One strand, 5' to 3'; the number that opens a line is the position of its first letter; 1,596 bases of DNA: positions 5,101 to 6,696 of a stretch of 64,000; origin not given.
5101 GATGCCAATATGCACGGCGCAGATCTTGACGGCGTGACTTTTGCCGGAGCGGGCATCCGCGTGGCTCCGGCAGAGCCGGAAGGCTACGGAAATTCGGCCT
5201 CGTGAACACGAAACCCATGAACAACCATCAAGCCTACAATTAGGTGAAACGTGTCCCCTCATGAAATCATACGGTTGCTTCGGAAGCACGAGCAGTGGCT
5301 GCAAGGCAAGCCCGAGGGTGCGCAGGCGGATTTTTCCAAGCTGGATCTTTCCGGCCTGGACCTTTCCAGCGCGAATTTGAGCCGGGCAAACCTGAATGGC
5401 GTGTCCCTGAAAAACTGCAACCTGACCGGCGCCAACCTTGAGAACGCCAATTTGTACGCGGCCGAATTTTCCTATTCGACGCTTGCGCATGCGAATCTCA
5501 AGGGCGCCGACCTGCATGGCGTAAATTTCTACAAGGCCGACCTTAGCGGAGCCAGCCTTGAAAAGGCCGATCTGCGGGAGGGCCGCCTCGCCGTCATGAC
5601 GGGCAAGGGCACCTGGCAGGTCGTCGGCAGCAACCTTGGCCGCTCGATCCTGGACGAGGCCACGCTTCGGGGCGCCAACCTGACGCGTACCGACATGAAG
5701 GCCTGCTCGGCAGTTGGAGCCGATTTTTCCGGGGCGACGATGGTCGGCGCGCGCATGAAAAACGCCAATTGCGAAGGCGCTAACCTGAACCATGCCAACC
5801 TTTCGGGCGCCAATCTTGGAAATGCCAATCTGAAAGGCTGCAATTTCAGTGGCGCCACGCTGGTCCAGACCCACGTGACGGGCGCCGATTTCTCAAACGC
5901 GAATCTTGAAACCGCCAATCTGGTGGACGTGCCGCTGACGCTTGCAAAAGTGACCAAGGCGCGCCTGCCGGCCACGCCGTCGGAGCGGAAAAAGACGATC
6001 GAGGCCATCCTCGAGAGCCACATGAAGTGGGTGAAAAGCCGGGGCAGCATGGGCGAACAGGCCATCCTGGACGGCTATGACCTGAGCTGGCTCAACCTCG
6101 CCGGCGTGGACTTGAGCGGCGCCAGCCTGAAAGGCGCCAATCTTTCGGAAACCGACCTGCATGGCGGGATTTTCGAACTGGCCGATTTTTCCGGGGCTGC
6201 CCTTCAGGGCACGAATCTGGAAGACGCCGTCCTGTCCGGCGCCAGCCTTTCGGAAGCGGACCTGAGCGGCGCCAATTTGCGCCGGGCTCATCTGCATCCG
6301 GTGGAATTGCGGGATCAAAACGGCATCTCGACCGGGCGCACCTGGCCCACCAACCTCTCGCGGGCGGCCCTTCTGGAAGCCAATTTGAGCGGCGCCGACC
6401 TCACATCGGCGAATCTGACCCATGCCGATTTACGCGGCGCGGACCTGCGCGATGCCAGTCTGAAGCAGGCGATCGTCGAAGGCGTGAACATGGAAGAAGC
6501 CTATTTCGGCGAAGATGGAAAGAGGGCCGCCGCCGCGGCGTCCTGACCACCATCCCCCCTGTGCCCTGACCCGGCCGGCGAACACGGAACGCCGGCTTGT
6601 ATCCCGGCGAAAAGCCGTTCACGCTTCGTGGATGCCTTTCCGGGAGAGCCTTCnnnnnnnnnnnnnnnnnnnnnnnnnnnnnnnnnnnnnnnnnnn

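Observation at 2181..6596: Tandem array of three paralogous long pentapeptide-repeat proteins sharing conserved non-repeat helical motifs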

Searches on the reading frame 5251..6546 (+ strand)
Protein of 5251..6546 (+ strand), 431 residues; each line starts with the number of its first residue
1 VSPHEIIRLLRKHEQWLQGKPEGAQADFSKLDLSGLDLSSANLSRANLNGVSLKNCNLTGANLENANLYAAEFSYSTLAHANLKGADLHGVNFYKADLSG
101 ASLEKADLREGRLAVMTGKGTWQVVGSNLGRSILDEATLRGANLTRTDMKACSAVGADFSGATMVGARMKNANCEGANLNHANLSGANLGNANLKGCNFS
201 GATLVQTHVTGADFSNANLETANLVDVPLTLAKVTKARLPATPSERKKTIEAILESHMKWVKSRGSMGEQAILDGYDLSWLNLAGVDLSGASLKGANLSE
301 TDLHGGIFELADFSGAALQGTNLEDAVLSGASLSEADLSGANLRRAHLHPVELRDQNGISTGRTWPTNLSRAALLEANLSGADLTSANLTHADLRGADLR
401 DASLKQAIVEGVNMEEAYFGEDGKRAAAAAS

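Call 6: search_protein_families(library=pfam, proteins=[window:5251-6546:+], max_evalue=0.01)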
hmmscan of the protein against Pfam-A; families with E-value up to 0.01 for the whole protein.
window:5251-6546:+ (431 aa): 4 families
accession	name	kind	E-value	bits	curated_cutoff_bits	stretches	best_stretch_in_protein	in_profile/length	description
PF00805.28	Pentapeptide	-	1.7e-79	261.2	20.2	9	311-348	1-38/40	Pentapeptide repeats (8 copies)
PF13599.13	Pentapeptide_4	-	8.4e-38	128.7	38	5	35-102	10-77/78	Pentapeptide repeat region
PF13576.12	Pentapeptide_3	-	8.7e-37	125.5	27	5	185-226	2-46/48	Pentapeptide repeats (9 copies)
PF25296.1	Decapeptide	-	1.5e-08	34.8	45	0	291-355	5-69/74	Decapeptide repeat region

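Call 7: search_protein_families(library=ncbifam, proteins=[window:5251-6546:+], max_evalue=0.01)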
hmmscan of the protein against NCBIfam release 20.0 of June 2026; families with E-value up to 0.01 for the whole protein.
window:5251-6546:+ (431 aa): 19 families
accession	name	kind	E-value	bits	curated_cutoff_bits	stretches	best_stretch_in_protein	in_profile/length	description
NF047416.1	penta_HetL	equivalog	5.2e-63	212.4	260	4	127-303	43-218/218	heterocyst differentiation pentapeptide repeat protein HetL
NF052603.1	penta_Alr5209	equivalog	1.6e-54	182.9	125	6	158-239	14-95/113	Alr5209 family pentapeptide repeat protein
NF011743.0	PRK15196.1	equivalog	7.9e-46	156.5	354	3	268-421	154-311/350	type III secretion system effector PipB2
NF011744.0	PRK15197.1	equivalog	1.2e-38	133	274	4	26-145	159-268/291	SPI-2 type III secretion system effector PipB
NF000349.1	mfpA_AE000516.2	equivalog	1.1e-25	90.5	360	3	24-181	10-151/183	pentapeptide repeat protein MfpA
NF033086.2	penta_rpt_Qnr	equivalog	1.7e-24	86.7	240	3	134-239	68-173/211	Qnr family pentapeptide repeat protein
NF000071.4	penta_rpt_QnrA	exception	1.2e-23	84.1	450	3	26-148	62-183/218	QnrA family quinolone resistance pentapeptide repeat protein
NF000420.1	penta_rpt_QnrB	exception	3.7e-21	76.1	460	3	136-238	73-175/214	QnrB family quinolone resistance pentapeptide repeat protein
NF000056.3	penta_rpt_QnrS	exception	1.3e-20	74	460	4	25-153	58-188/218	QnrS family quinolone resistance pentapeptide repeat protein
NF012152.0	penta_rpt_QnrC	exception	2e-20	73.7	500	2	126-226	30-136/221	QnrC family quinolone resistance pentapeptide repeat protein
NF038182.1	penta_rpt_SmQnr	exception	3.9e-20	72.6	460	4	40-114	119-193/215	SmQnr family pentapeptide repeat protein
NF000421.1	penta_rpt_QnrVC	exception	5.6e-19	69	460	2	150-287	50-188/218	QnrVC family quinolone resistance pentapeptide repeat protein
NF033375.2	penta_rpt_QnrE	exception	1.1e-18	68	480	3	136-236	73-173/214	QnrE family quinolone resistance pentapeptide repeat protein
NF012151.0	penta_rpt_QnrAS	exception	2.2e-18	67.1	490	3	285-405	76-195/218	QnrAS family quinolone resistance pentapeptide repeat protein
NF011904.1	PRK15377.1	subfamily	2.6e-16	59.1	500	3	24-107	17-101/606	type III secretion system effector HECT-type E3 ubiquitin transferase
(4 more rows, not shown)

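Call 8: find_homologous_proteins(query=window:5251-6546:+, max_evalue=1e-10)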
Query window:5251-6546:+ (431 aa): 6784 proteins with E <= 1e-10 among 8000 candidates; the best 120 are listed.
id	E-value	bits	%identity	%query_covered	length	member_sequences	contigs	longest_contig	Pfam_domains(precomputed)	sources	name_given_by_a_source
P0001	2.6e-61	226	37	94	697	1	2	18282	PF07714.24,PF00069.32,PF13576.13,PF03109.23,PF13599.14,PF00805.29,PF25296.2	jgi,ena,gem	-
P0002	4.3e-58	215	35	99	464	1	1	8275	PF13576.13,PF13599.14,PF00805.29,PF25296.2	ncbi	-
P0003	5.9e-55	205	34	92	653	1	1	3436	PF07714.24,PF00069.32,PF13576.13,PF13599.14,PF00805.29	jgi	jgi:uncharacterized protein YjbI with pentapeptide repeats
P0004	2.0e-53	200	37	96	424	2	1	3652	PF13576.13,PF13599.14,PF00805.29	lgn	-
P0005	2.2e-53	200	37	94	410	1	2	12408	PF13576.13,PF13599.14,PF00805.29,PF25296.2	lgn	-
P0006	1.5e-51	194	34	92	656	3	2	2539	PF13576.13,PF13599.14,PF00805.29,PF25296.2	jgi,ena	jgi:uncharacterized protein YjbI with pentapeptide repeats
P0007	2.9e-51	193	37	64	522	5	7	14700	PF13576.13,PF13599.14,PF00805.29,PF25296.2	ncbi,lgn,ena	-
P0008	5.2e-51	192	37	97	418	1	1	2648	PF13576.13,PF13599.14,PF00805.29,PF25296.2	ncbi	-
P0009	2.3e-50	190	35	100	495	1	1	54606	PF13576.13,PF13599.14,PF00805.29,PF25296.2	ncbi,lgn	-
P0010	3.5e-50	189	31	94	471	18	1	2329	PF13576.13,PF13599.14,PF00805.29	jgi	jgi:uncharacterized protein YjbI with pentapeptide repeats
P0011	6.7e-50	188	38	95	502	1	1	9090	PF13576.13,PF13599.14,PF00805.29,PF25296.2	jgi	jgi:uncharacterized protein YjbI with pentapeptide repeats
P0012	8.9e-50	188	40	50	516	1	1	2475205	PF13576.13,PF13599.14,PF00805.29,PF25296.2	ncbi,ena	-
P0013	2.5e-49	186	32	97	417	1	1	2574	PF13576.13,PF13599.14,PF00805.29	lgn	-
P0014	8.6e-49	185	37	94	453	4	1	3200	PF13576.13,PF13599.14,PF00805.29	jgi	jgi:uncharacterized protein YjbI with pentapeptide repeats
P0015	1.2e-48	184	38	93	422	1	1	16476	PF13576.13,PF13599.14,PF00805.29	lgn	-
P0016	1.4e-48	184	35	94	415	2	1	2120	PF13576.13,PF13599.14,PF00805.29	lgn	-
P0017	1.5e-48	184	36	96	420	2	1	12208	PF13576.13,PF13599.14,PF00805.29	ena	-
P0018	1.8e-48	184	35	97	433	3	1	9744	PF13576.13,PF13599.14,PF00805.29,PF25296.2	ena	-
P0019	3.5e-48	183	34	100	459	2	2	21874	PF13576.13,PF13599.14,PF00805.29,PF25296.2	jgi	jgi:uncharacterized protein YjbI with pentapeptide repeats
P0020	3.7e-48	183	35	97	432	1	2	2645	PF13576.13,PF13599.14,PF00805.29,PF25296.2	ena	-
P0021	7.4e-48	182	35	95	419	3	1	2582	PF13576.13,PF13599.14,PF00805.29,PF25296.2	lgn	-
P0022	7.9e-48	182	34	97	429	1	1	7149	PF13576.13,PF13599.14,PF00805.29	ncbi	-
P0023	1.1e-47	181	36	97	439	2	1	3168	PF13576.13,PF13599.14,PF00805.29,PF25296.2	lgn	-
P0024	1.2e-47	181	34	97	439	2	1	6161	PF13576.13,PF13599.14,PF00805.29,PF25296.2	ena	-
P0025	2.1e-47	180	35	93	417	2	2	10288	PF13576.13,PF13599.14,PF00805.29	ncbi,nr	ncbi:MAG TPA: pentapeptide repeat-containing protein [Asticcacaulis sp.]|nr:pentapeptide repeat-cont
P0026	2.9e-47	180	36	97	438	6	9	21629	PF13576.13,PF13599.14,PF00805.29,PF25296.2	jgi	-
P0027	4.1e-47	179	34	95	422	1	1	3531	PF13576.13,PF13599.14,PF00805.29,PF25296.2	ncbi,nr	ncbi:MAG: pentapeptide repeat protein [Caulobacter sp.]|nr:pentapeptide repeat protein [Caulobacter 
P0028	5.3e-47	179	33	97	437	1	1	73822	PF13576.13,PF13599.14,PF00805.29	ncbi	-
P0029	6.5e-47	179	35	97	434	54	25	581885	PF13576.13,PF13599.14,PF00805.29,PF25296.2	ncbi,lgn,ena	-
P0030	8.1e-47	178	34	95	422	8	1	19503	PF13576.13,PF13599.14,PF00805.29,PF25296.2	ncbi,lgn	-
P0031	1.2e-46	178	37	89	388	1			PF13576.13,PF13599.14,PF00805.29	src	-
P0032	2.0e-46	177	38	46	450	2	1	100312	PF13576.13,PF13599.14,PF00805.29,PF25296.2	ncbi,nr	ncbi:MAG: pentapeptide repeat-containing protein [Lyngbya sp.]|nr:pentapeptide repeat-containing pro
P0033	2.8e-46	176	35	97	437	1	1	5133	PF13576.13,PF13599.14,PF00805.29,PF25296.2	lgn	-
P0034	3.1e-46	176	35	91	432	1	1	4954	PF13576.13,PF13599.14,PF00805.29,PF25296.2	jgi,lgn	jgi:uncharacterized protein YjbI with pentapeptide repeats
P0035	4.6e-46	176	34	94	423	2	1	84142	PF13576.13,PF13599.14,PF00805.29,PF25296.2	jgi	jgi:uncharacterized protein YjbI with pentapeptide repeats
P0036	5.7e-46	175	36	97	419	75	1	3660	PF13576.13,PF13599.14,PF00805.29,PF25296.2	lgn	-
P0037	1.4e-45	174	33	98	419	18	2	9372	PF13576.13,PF13599.14,PF00805.29,PF25296.2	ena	-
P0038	2.4e-45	173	31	97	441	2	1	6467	PF13576.13,PF13599.14,PF00805.29,PF25296.2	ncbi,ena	-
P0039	5.4e-45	172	31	97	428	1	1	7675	PF13576.13,PF13599.14,PF00805.29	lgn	-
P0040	7.3e-45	172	37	66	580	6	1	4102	PF13576.13,PF13599.14,PF00805.29,PF25296.2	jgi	-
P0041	7.6e-45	172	34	97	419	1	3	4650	PF13576.13,PF13599.14,PF00805.29,PF25296.2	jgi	jgi:uncharacterized protein YjbI with pentapeptide repeats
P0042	9.3e-45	171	32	95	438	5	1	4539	PF13576.13,PF13599.14,PF00805.29,PF25296.2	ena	-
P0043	9.4e-45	171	35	96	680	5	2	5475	PF13576.13,PF13599.14,PF00805.29,PF25296.2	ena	-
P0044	1.1e-44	171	33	95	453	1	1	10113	PF13576.13,PF13599.14,PF00805.29,PF25296.2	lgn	-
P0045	1.8e-44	170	38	50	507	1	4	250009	PF13576.13,PF13599.14,PF00805.29,PF25296.2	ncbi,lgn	ncbi:MAG: pentapeptide repeat-containing protein [Cyanobacteria bacterium P01_A01_bin.123]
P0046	2.2e-44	170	35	97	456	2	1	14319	PF13576.13,PF13599.14,PF00805.29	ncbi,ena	-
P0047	2.4e-44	170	32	95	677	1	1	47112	PF13576.13,PF13599.14,PF00805.29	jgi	jgi:uncharacterized protein YjbI with pentapeptide repeats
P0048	3.0e-44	170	34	97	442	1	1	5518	PF13576.13,PF13599.14,PF00805.29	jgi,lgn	jgi:uncharacterized protein YjbI with pentapeptide repeats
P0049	3.0e-44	170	34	94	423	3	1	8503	PF13576.13,PF13599.14,PF00805.29,PF25296.2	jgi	jgi:uncharacterized protein YjbI with pentapeptide repeats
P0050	3.3e-44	170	36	95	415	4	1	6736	PF13576.13,PF13599.14,PF00805.29,PF25296.2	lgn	-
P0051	4.1e-44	169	33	93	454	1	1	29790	PF13576.13,PF13599.14,PF00805.29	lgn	-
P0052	6.0e-44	169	28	89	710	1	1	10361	PF05264.17,PF13576.13,PF13599.14,PF00805.29,PF25296.2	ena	-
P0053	7.7e-44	168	34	97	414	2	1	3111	PF13576.13,PF13599.14,PF00805.29,PF25296.2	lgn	-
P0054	9.6e-44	168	33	90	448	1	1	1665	PF13576.13,PF13599.14,PF00805.29,PF25296.2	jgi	jgi:uncharacterized protein YjbI with pentapeptide repeats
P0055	9.6e-44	168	34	72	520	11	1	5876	PF13576.13,PF13599.14,PF00805.29,PF25296.2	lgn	-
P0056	9.7e-44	168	34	95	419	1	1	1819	PF13576.13,PF13599.14,PF00805.29,PF25296.2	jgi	-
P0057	1.3e-43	168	36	96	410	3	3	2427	PF13576.13,PF13599.14,PF00805.29,PF25296.2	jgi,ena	-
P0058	1.4e-43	168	33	94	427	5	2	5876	PF13576.13,PF13599.14,PF00805.29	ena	-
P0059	1.9e-43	167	33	98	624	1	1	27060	PF13576.13,PF20694.3,PF13599.14,PF00805.29,PF25296.2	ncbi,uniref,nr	ncbi:pentapeptide repeat-containing protein [Anabaena catenula]|uniref:Pentapeptide repeat-containin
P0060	2.8e-43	167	32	95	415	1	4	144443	PF13576.13,PF13599.14,PF00805.29,PF25296.2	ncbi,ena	-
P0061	3.0e-43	166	33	93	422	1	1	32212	PF13576.13,PF13599.14,PF00805.29,PF25296.2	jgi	jgi:uncharacterized protein YjbI with pentapeptide repeats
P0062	3.6e-43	166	34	95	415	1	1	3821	PF13576.13,PF13599.14,PF00805.29,PF25296.2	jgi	jgi:uncharacterized protein YjbI with pentapeptide repeats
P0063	4.6e-43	166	37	77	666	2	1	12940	PF13576.13,PF13599.14,PF00805.29,PF25296.2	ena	-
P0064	5.0e-43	166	36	67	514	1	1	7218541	PF01582.26,PF13576.13,PF13599.14,PF00805.29,PF13676.12,PF25296.2,PF08937.17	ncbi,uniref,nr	ncbi:toll/interleukin-1 receptor domain-containing protein [Gimesia aquarii]|uniref:Secreted effecto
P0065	5.6e-43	166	35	96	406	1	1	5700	PF13576.13,PF13599.14,PF00805.29,PF25296.2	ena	-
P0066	6.0e-43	165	33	97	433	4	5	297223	PF13576.13,PF13599.14,PF00805.29,PF25296.2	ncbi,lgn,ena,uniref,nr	ncbi:pentapeptide repeat-containing protein [Maricaulis sp.]|uniref:pentapeptide repeat-containing p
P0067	1.8e-42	164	40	50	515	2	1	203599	PF13576.13,PF13599.14,PF00805.29,PF25296.2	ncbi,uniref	ncbi:MAG: pentapeptide repeat-containing protein [Nostoc sp.]|uniref:pentapeptide repeat-containing 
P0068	1.9e-42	164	35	95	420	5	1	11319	PF13576.13,PF13599.14,PF00805.29,PF25296.2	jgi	-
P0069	2.2e-42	164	37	92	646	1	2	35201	PF13576.13,PF20694.3,PF13599.14,PF00805.29,PF25296.2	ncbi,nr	ncbi:MAG TPA: hypothetical protein DCY88_08425 [Cyanobacteria bacterium UBA11372]|nr:hypothetical pr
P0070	4.6e-42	163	37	90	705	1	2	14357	PF13576.13,PF13599.14,PF00805.29,PF25296.2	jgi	jgi:uncharacterized protein YjbI with pentapeptide repeats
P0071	4.8e-42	163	34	93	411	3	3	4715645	PF13576.13,PF13599.14,PF00805.29,PF25296.2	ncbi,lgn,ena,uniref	ncbi:pentapeptide repeat-containing protein [Ferrovibrio sp.]|uniref:pentapeptide repeat-containing 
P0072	9.8e-42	162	36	97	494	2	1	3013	PF07238.20,PF13576.13,PF13599.14,PF00805.29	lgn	-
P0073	9.8e-42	162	34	97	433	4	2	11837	PF13576.13,PF13599.14,PF00805.29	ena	-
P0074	1.2e-41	161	33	75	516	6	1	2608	PF13576.13,PF13599.14,PF00805.29,PF25296.2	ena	-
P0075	1.3e-41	161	35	96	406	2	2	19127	PF13576.13,PF13599.14,PF00805.29,PF25296.2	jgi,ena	-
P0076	1.5e-41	161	33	91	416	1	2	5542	PF13576.13,PF13599.14,PF00805.29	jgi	jgi:uncharacterized protein YjbI with pentapeptide repeats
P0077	1.7e-41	161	33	95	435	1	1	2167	PF13576.13,PF13599.14,PF00805.29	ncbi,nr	ncbi:MAG: pentapeptide repeat-containing protein [Alphaproteobacteria bacterium]|nr:pentapeptide rep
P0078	1.7e-41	161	34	96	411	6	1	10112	PF13576.13,PF13599.14,PF00805.29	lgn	-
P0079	2.0e-41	160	34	95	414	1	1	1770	PF13576.13,PF13599.14,PF00805.29,PF25296.2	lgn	-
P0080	2.0e-41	160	32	97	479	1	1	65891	PF13576.13,PF13599.14,PF00805.29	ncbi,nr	ncbi:MAG: pentapeptide repeat-containing protein [Micavibrio sp.]|nr:MAG: pentapeptide repeat-contai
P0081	2.1e-41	160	28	90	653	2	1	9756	PF13576.13,PF13599.14,PF00805.29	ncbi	-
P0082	2.2e-41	160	34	96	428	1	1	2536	PF13576.13,PF13599.14,PF00805.29,PF25296.2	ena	-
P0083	2.5e-41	160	35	93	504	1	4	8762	PF13576.13,PF13599.14,PF00805.29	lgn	-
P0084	2.5e-41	160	31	97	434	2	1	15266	PF13576.13,PF13599.14,PF00805.29,PF25296.2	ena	-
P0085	2.7e-41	160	32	97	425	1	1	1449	PF13576.13,PF13599.14,PF00805.29,PF23894.3,PF25296.2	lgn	-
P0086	3.6e-41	160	34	89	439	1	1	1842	PF13576.13,PF13599.14,PF00805.29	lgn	-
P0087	4.8e-41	159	34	93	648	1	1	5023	PF13576.13,PF13599.14,PF00805.29,PF25296.2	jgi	-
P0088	5.7e-41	159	37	72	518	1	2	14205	PF13576.13,PF13599.14,PF00805.29,PF25296.2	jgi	jgi:uncharacterized protein YjbI with pentapeptide repeats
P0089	6.5e-41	159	34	97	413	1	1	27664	PF13576.13,PF13599.14,PF00805.29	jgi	jgi:uncharacterized protein YjbI with pentapeptide repeats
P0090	8.4e-41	158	32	97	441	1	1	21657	PF13576.13,PF13599.14,PF00805.29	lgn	-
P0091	8.5e-41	158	32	85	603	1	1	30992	PF13576.13,PF13599.14,PF00805.29,PF25296.2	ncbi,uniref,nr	ncbi:pentapeptide repeat-containing protein [Nostoc sp. 'Peltigera membranacea cyanobiont' N6]|unire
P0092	9.2e-41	158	30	96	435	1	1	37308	PF13576.13,PF13599.14,PF00805.29,PF25296.2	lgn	-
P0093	1.0e-40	158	34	96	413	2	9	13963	PF13576.13,PF13599.14,PF00805.29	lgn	-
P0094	1.3e-40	158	39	53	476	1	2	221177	PF13576.13,PF13599.14,PF00805.29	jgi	jgi:uncharacterized protein YjbI with pentapeptide repeats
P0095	1.3e-40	158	34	97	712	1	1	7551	PF13576.13,PF13599.14,PF00805.29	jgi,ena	-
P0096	1.4e-40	158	32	96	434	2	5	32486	PF13576.13,PF13599.14,PF00805.29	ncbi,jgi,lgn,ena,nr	ncbi:MAG: pentapeptide repeat-containing protein [Alphaproteobacteria bacterium CG_4_9_14_3_um_filte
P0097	1.4e-40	158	32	80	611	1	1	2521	PF13576.13,PF13599.14,PF00805.29,PF25296.2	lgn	-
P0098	1.5e-40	158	33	68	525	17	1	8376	PF13576.13,PF13599.14,PF00805.29,PF25296.2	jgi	-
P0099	1.8e-40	157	31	96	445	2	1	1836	PF13576.13,PF13599.14,PF00805.29,PF25296.2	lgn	-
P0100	1.9e-40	157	37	67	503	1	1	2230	PF13576.13,PF18760.8,PF13599.14,PF00805.29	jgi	jgi:uncharacterized protein YjbI with pentapeptide repeats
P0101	2.2e-40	157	39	81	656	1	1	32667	PF13576.13,PF13599.14,PF00805.29,PF25296.2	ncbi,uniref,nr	ncbi:pentapeptide repeat-containing protein [Nostoc punctiforme FACHB-252]|uniref:Pentapeptide repea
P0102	2.2e-40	157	35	82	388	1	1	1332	PF13576.13,PF13599.14,PF00805.29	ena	-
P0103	2.2e-40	157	33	94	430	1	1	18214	PF13576.13,PF13599.14,PF00805.29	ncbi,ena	-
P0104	2.5e-40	157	30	90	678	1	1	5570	PF13576.13,PF13599.14,PF00805.29,PF00542.25,PF25296.2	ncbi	ncbi:MAG: ribosomal protein L7/L12 [Myxococcota bacterium]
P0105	3.2e-40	157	36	66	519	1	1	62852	PF13576.13,PF13599.14,PF00805.29,PF25296.2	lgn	-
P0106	3.3e-40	156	31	97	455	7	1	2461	PF13576.13,PF13599.14,PF00805.29,PF25296.2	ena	-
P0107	3.5e-40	156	32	95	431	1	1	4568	PF13576.13,PF13599.14,PF00805.29,PF25296.2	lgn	-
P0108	4.3e-40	156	35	92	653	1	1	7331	PF13576.13,PF13599.14,PF00805.29,PF25296.2,PF02342.24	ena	-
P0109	4.5e-40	156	32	96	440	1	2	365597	PF13576.13,PF13599.14,PF00805.29,PF25296.2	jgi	-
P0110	4.5e-40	156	35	97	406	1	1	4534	PF13576.13,PF13599.14,PF00805.29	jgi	jgi:uncharacterized protein YjbI with pentapeptide repeats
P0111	4.7e-40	156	32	87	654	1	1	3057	PF13576.13,PF13599.14,PF00805.29,PF02342.24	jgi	jgi:uncharacterized protein YjbI with pentapeptide repeats/stress response protein SCP2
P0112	5.2e-40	156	30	96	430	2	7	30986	PF13576.13,PF13599.14,PF00805.29,PF25296.2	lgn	-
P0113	5.5e-40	156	36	72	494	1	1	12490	PF13576.13,PF13599.14,PF00805.29,PF25296.2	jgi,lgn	-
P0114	6.2e-40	156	33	95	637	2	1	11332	PF13576.13,PF13599.14,PF00805.29,PF25296.2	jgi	-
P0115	6.4e-40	156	34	96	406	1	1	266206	PF13576.13,PF13599.14,PF00805.29,PF25296.2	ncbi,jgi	ncbi:MAG TPA: pentapeptide repeat-containing protein [Stellaceae bacterium]|jgi:uncharacterized prot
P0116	6.9e-40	155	31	97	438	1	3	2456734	PF13576.13,PF13599.14,PF00805.29,PF25296.2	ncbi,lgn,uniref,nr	ncbi:MAG: pentapeptide repeat-containing protein [Micavibrio aeruginosavorus]|uniref:Pentapeptide re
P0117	7.3e-40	155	34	70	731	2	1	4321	PF13576.13,PF13599.14,PF00805.29,PF25296.2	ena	-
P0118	1.1e-39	155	32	96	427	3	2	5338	PF13576.13,PF13599.14,PF00805.29,PF25296.2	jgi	jgi:uncharacterized protein YjbI with pentapeptide repeats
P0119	1.6e-39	154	32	96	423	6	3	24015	PF13576.13,PF13599.14,PF00805.29,PF25296.2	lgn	-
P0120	1.8e-39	154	36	62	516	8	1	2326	PF13576.13,PF13599.14,PF00805.29,PF25296.2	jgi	jgi:uncharacterized protein YjbI with pentapeptide repeats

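Call 11: find_related_loci(query=window:5251-6546:+, collection=genome_contigs, flank=10000)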
Query window:5251-6546:+ (431 aa) in genome_contigs; peptide patterns used: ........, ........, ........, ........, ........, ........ (x = any residue, [..] = any of these).
50 stretches matched a pattern; 1 encode a relative of the query (tblastn E <= 1e-3); 1 distinct loci.
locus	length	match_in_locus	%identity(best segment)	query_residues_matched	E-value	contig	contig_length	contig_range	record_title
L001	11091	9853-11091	70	1-417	0e+0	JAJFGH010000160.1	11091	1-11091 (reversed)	MAG: Alphaproteobacteria bacterium isolate OFTM260 OFTM260_159, whole genome shotgun sequence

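Call 41: find_encoding_contigs(protein=window:5251-6546:+, flank=8000, max_places=4)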
Protein window:5251-6546:+ (431 aa): 1 contig read that carries it; 1 place shown.
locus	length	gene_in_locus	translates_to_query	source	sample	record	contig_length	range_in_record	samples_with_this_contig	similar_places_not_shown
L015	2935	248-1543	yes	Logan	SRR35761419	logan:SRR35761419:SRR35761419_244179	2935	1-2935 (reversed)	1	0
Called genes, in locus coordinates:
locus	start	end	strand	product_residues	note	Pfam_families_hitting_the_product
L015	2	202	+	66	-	?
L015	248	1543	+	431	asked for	PF13599:Pentapeptide_4, PF25296:Decapeptide (faint), PF00805:Pentapeptide, PF13599:Pentapeptide_4 (weak), PF00805:Pentapeptide, PF13599:Pentapeptide_4 (weak), PF13576:Pentapeptide_3 (weak), PF00805:Pentapeptide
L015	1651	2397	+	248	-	PF03009:GDPD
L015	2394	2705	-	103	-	-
